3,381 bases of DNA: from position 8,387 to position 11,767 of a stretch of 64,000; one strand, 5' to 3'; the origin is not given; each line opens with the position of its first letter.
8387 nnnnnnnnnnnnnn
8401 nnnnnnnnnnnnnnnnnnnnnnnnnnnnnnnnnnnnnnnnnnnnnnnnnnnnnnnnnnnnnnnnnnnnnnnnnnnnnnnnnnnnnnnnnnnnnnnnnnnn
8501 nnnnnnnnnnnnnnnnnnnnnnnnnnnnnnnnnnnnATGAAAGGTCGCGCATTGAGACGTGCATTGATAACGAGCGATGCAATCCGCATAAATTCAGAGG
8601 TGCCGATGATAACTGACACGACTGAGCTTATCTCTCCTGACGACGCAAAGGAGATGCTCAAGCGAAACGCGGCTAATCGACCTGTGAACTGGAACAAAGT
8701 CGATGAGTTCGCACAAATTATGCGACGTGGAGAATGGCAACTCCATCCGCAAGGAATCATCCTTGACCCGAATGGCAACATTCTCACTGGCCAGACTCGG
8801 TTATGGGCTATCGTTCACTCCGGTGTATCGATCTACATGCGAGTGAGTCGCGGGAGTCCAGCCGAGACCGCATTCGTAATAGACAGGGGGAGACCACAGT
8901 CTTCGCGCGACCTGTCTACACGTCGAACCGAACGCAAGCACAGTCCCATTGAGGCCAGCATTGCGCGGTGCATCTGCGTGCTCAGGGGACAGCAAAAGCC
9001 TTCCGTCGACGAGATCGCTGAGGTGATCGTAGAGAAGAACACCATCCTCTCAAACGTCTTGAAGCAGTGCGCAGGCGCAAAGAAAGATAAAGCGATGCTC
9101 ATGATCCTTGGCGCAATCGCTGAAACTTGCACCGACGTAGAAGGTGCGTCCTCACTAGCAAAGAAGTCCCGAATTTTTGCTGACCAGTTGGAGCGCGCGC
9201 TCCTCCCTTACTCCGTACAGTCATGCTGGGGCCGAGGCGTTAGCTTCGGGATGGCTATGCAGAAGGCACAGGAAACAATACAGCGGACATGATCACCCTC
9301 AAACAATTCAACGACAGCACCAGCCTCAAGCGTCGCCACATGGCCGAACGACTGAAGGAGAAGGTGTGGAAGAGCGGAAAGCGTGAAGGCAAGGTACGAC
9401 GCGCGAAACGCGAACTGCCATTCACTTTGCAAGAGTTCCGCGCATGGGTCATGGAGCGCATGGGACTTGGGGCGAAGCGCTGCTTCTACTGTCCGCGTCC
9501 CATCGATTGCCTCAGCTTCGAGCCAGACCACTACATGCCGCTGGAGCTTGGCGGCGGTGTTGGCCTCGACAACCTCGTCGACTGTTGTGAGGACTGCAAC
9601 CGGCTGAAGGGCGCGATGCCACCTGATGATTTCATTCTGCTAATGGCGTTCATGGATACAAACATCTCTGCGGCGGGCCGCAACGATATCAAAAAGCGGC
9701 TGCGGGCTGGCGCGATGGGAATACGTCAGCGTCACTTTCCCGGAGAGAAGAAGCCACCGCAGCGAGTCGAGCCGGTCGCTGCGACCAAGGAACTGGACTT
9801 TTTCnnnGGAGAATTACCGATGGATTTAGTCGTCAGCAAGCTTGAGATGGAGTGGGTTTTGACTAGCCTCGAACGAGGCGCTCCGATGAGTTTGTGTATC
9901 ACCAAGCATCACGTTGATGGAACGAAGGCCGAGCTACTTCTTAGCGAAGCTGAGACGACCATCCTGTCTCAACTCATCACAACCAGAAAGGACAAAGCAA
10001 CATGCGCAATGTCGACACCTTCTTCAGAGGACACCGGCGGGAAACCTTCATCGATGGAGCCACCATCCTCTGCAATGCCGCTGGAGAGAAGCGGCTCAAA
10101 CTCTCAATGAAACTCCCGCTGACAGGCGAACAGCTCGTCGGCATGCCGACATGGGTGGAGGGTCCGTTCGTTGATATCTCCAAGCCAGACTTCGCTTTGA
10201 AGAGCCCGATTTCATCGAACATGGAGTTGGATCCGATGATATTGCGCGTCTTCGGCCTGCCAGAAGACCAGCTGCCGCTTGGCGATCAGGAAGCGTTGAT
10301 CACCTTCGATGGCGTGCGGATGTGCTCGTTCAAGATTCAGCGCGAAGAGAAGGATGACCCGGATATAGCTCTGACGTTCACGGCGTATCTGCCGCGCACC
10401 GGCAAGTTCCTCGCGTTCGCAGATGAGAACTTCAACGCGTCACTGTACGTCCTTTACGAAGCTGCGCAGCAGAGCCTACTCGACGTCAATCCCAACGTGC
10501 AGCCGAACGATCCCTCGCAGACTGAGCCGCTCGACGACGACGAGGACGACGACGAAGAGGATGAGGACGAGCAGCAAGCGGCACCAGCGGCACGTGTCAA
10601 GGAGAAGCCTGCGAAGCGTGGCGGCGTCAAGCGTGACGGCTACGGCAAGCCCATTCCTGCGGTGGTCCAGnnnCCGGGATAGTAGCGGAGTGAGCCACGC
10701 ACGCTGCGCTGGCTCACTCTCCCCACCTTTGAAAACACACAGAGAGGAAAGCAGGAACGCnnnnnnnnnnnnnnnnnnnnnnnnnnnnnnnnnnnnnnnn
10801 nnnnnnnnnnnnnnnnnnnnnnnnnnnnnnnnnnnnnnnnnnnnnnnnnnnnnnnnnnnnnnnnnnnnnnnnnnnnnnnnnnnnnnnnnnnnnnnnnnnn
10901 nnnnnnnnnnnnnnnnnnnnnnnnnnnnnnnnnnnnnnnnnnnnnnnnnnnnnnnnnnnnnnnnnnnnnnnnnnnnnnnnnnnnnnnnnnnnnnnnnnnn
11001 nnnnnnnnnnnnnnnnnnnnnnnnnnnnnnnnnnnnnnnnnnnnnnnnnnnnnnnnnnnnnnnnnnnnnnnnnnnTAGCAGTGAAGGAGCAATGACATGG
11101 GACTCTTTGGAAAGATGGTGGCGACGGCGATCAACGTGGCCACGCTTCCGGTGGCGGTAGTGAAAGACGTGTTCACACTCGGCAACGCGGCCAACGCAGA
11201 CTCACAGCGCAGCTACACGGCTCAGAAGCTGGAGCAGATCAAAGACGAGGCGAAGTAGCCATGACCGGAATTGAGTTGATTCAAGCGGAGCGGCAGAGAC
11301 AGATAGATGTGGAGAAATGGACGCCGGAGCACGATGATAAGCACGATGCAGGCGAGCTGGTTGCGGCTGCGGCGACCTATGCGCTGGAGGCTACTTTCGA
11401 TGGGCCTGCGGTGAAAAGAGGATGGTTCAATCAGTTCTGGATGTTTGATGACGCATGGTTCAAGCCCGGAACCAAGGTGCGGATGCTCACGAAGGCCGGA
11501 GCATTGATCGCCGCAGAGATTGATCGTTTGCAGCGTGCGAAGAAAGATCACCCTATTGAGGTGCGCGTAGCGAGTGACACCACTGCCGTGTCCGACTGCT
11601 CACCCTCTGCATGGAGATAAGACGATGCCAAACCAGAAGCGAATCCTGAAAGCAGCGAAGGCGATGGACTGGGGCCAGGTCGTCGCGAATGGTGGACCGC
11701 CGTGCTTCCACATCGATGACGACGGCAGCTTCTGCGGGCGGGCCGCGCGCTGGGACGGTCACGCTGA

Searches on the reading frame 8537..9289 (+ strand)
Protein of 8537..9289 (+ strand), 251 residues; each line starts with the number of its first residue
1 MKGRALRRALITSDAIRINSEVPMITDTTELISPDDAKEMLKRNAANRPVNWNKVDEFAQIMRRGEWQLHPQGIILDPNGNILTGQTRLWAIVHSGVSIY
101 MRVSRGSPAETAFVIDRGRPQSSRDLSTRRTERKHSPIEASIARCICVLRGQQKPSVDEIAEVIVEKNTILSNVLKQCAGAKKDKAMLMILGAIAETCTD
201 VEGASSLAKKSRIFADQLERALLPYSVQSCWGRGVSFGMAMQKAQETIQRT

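Call 3: search_protein_families(library=pfam, proteins=[window:8537-9289:+], max_evalue=0.01)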
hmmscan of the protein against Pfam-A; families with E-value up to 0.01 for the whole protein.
window:8537-9289:+ (251 aa): 0 families

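Call 8: search_protein_families(library=phrogs, proteins=[window:8537-9289:+], max_evalue=0.001)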
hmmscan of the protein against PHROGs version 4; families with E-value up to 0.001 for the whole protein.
window:8537-9289:+ (251 aa): 1 family
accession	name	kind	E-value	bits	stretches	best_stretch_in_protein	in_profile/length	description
phrog_5931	-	unknown function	2.2e-29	103.8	1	20-175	3-156/282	-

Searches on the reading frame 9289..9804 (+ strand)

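Call 3: search_protein_families(library=pfam, proteins=[window:9289-9804:+], max_evalue=0.01)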
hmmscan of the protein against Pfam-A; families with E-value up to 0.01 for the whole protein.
window:9289-9804:+ (172 aa): 2 families
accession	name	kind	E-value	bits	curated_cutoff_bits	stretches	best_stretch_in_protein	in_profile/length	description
PF14279.12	HNH_5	-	3.2e-08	33.8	27.5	1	65-114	1-50/56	HNH endonuclease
PF01844.29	HNH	-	8.2e-05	23.1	21.4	1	65-108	1-45/47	HNH endonuclease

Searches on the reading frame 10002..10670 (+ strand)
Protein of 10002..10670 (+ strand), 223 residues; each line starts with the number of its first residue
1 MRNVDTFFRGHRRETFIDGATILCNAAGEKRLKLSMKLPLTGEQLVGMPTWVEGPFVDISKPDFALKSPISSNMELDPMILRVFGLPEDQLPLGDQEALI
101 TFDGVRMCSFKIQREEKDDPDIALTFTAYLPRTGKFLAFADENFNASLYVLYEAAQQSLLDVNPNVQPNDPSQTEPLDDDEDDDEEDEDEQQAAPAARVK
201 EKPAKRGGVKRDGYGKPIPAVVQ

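Call 3: search_protein_families(library=pfam, proteins=[window:10002-10670:+], max_evalue=0.01)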
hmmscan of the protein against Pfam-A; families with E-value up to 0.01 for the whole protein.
window:10002-10670:+ (223 aa): 0 families

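Call 8: search_protein_families(library=phrogs, proteins=[window:10002-10670:+], max_evalue=0.001)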
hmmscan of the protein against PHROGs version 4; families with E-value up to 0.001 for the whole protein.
window:10002-10670:+ (223 aa): 0 families

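Call 73: find_homologous_proteins(query=window:10002-10670:+, max_evalue=0.001)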
Query window:10002-10670:+ (223 aa): 31 proteins with E <= 0.001 among 771 candidates.
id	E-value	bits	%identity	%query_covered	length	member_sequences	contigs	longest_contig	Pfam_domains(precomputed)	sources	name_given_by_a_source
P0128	2.9e-145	499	100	100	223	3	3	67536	-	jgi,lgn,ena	-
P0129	2.3e-117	408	79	100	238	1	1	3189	-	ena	-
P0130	1.1e-108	380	73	99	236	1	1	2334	-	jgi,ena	-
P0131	6.0e-92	325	66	100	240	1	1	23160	-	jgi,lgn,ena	-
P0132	1.8e-85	304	62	98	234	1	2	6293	-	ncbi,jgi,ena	-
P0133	4.0e-78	280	60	99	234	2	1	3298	-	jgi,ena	jgi:hypothetical protein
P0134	7.5e-74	266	69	78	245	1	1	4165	-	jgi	jgi:hypothetical protein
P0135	1.4e-73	265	69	79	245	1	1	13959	-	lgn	-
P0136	2.1e-73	265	57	99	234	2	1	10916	-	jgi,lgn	jgi:hypothetical protein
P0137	8.0e-72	259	71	77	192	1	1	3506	-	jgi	jgi:hypothetical protein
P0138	3.6e-71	257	54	98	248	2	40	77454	-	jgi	jgi:hypothetical protein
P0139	4.1e-71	257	66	85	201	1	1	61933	-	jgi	jgi:hypothetical protein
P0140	5.3e-70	253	53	99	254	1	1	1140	-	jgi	-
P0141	6.2e-70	253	69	76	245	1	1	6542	-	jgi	jgi:hypothetical protein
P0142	3.4e-69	251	56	100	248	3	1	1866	-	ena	-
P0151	2.0e-60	222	59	83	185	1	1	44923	-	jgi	jgi:hypothetical protein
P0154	1.2e-57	213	61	77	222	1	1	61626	-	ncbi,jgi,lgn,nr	ncbi:MAG TPA: hypothetical protein VGP83_17145 [Pyrinomonadaceae bacterium]|jgi:hypothetical protein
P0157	5.6e-55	204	57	76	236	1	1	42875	-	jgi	jgi:hypothetical protein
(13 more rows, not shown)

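Call 74: find_encoding_contigs(protein=P0154, flank=10000, max_places=2)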
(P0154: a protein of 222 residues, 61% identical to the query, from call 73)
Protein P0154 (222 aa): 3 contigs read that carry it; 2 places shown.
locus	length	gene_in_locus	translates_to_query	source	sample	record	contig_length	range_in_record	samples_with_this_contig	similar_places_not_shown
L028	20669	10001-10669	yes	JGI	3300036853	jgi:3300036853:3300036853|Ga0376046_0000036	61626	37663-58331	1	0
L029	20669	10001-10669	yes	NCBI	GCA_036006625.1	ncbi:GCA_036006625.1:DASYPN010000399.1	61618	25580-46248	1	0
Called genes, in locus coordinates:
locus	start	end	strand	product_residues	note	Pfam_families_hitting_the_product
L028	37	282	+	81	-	-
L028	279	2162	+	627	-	PF02463:SMC_N (weak), PF13175:AAA_15 (weak), PF13476:AAA_23 (weak)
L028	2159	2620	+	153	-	-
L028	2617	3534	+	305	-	-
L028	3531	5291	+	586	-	PF01807:Zn_ribbon_DnaG, PF13481:AAA_25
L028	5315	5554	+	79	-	-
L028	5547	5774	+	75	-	-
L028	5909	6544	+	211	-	-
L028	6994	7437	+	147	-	-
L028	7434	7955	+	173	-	PF01844:HNH, PF14279:HNH_5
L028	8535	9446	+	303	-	-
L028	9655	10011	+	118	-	-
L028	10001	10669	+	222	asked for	-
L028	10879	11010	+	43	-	-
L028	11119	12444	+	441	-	-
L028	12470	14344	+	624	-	-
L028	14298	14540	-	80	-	-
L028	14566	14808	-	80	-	-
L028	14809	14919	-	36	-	-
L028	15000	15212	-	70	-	-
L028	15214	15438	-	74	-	-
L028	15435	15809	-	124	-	-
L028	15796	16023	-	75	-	-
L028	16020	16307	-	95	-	-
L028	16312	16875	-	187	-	-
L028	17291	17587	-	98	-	-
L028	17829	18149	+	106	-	-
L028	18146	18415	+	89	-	-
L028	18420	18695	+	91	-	-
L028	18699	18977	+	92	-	-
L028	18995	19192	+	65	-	-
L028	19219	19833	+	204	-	-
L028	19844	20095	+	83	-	-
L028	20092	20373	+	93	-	-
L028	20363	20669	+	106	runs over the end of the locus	-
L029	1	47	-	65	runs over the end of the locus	-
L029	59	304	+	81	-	-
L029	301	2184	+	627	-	PF02463:SMC_N (weak), PF13175:AAA_15 (weak), PF13476:AAA_23 (weak)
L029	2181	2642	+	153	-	-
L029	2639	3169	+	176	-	-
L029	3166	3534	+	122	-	-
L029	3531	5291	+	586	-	PF01807:Zn_ribbon_DnaG, PF13481:AAA_25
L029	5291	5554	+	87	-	-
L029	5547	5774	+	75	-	-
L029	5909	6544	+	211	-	-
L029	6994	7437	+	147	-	-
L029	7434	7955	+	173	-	PF01844:HNH, PF14279:HNH_5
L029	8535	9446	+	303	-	-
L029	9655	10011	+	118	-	-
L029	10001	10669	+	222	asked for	-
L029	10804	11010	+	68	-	-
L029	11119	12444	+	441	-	-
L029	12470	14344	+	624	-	-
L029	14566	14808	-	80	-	-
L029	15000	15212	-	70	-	-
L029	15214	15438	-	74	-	-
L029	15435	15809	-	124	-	-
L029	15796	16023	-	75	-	-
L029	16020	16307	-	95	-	-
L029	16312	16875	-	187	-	-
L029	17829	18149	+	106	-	-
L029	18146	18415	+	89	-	-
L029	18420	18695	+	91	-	-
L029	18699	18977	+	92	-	-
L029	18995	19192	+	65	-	-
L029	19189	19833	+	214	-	-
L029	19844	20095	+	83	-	-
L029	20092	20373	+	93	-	-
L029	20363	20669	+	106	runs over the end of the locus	-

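Call 75: find_encoding_contigs(protein=P0151, flank=6000, max_places=2)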
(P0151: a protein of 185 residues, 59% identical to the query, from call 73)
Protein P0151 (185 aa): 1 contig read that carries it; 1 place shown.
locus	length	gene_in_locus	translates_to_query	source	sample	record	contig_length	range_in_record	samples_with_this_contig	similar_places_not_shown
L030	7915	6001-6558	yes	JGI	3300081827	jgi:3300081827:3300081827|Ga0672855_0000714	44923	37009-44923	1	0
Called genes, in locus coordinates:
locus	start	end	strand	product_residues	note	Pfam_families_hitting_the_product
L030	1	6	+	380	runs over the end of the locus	PF12705:PDDEXK_1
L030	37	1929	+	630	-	PF02463:SMC_N, PF13175:AAA_15 (weak), PF13476:AAA_23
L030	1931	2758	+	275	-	-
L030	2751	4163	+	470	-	PF00772:DnaB, PF13481:AAA_25, PF03796:DnaB_C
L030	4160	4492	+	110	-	-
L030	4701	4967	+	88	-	-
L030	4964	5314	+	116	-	-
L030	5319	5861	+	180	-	PF01844:HNH, PF14279:HNH_5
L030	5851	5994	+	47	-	-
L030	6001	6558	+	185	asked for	-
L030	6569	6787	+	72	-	-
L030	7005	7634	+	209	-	-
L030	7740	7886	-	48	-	-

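Call 76: find_encoding_contigs(protein=P0157, flank=6000, max_places=2)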
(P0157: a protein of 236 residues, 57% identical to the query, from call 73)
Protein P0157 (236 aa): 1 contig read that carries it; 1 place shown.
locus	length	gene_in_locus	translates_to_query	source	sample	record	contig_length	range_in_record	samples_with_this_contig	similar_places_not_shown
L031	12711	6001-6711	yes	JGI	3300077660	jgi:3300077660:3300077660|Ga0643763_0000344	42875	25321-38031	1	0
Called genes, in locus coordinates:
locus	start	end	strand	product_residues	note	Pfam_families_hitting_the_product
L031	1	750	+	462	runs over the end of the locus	PF00772:DnaB, PF13481:AAA_25, PF03796:DnaB_C, PF06745:ATPase (weak)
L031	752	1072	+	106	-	-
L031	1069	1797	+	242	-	PF11300:DUF3102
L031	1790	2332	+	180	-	-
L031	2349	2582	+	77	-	-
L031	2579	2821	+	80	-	-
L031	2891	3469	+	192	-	-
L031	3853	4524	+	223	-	PF02195:ParB_N (weak)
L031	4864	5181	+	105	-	-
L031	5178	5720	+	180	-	PF01844:HNH (weak), PF14279:HNH_5 (weak)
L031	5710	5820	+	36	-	-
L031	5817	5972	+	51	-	-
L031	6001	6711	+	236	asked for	-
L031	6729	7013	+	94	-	-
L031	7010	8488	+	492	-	PF01229:Glyco_hydro_39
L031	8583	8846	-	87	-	-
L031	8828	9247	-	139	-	-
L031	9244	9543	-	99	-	-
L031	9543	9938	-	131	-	-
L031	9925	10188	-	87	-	-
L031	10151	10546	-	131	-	-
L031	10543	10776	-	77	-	-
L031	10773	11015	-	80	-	-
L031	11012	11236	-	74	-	-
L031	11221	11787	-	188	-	-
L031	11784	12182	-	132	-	-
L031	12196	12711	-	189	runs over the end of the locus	-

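Call 95: predict_structure(alignment_id=A2)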
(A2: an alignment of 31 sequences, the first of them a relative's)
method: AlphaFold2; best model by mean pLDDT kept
length: 223 residues; sequences in the alignment: 31
mean_pLDDT: 74.3   pTM: 0.62
mean pLDDT of the five models: 74.3, 73.7, 71.9, 69.7, 69.3
residues with pLDDT >= 90: 76; 70-90: 62; 50-70: 40; < 50: 45
segments of 3 or more residues with pLDDT < 50: 169-208
pLDDT, mean of each block of 10 residues (from residue 1): 59 92 93 94 80 84 74 87 88 79 93 77 93 92 94 76 54 44 42 40 45 60 50
secondary structure, 60 per line:
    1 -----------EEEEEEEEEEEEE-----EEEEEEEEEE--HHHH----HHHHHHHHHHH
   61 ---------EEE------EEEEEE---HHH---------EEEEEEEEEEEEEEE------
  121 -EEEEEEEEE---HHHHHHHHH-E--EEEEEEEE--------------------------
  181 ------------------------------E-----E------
elements in order: E12-24 E30-39 H42-45 H50-60 E70-72 E79-84 E100-114 E122-130 H134-142 E147-154

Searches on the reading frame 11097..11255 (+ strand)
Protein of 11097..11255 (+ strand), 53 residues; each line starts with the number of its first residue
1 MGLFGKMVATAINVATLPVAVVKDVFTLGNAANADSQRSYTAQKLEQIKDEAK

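Call 3: search_protein_families(library=pfam, proteins=[window:11097-11255:+], max_evalue=0.01)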
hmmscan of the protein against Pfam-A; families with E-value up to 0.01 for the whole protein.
window:11097-11255:+ (53 aa): 0 families

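Call 8: search_protein_families(library=phrogs, proteins=[window:11097-11255:+], max_evalue=0.001)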
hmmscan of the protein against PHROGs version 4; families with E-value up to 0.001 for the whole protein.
window:11097-11255:+ (53 aa): 1 family
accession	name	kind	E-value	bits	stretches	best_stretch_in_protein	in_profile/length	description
phrog_33676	-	unknown function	8.6e-08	33.1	1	2-52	3-52/61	-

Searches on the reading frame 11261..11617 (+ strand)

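Call 3: search_protein_families(library=pfam, proteins=[window:11261-11617:+], max_evalue=0.01)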
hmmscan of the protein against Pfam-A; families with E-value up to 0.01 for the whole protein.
window:11261-11617:+ (119 aa): 0 families

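Call 8: search_protein_families(library=phrogs, proteins=[window:11261-11617:+], max_evalue=0.001)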
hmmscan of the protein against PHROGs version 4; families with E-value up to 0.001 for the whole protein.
window:11261-11617:+ (119 aa): 9 families
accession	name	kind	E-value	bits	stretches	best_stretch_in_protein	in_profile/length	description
phrog_6628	-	unknown function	8.7e-30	104.8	1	5-109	581-681/685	-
phrog_11504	-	unknown function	1.2e-27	98.6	1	7-94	282-369/376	-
phrog_9434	-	unknown function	3.8e-27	96.8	1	7-94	405-493/507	-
phrog_9763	-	unknown function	2.5e-24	87.4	1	7-101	155-243/247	-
phrog_3956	-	unknown function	9.9e-22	78.7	1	7-95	497-578/585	-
phrog_19550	-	unknown function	5.9e-18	66.5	1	7-95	92-180/186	-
phrog_14548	-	unknown function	3.2e-17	63.8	1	7-94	289-371/378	-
phrog_6574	-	unknown function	3.3e-17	64.2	1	8-93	115-206/217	-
phrog_28211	-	unknown function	1.8e-14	54.9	1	7-94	131-222/234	-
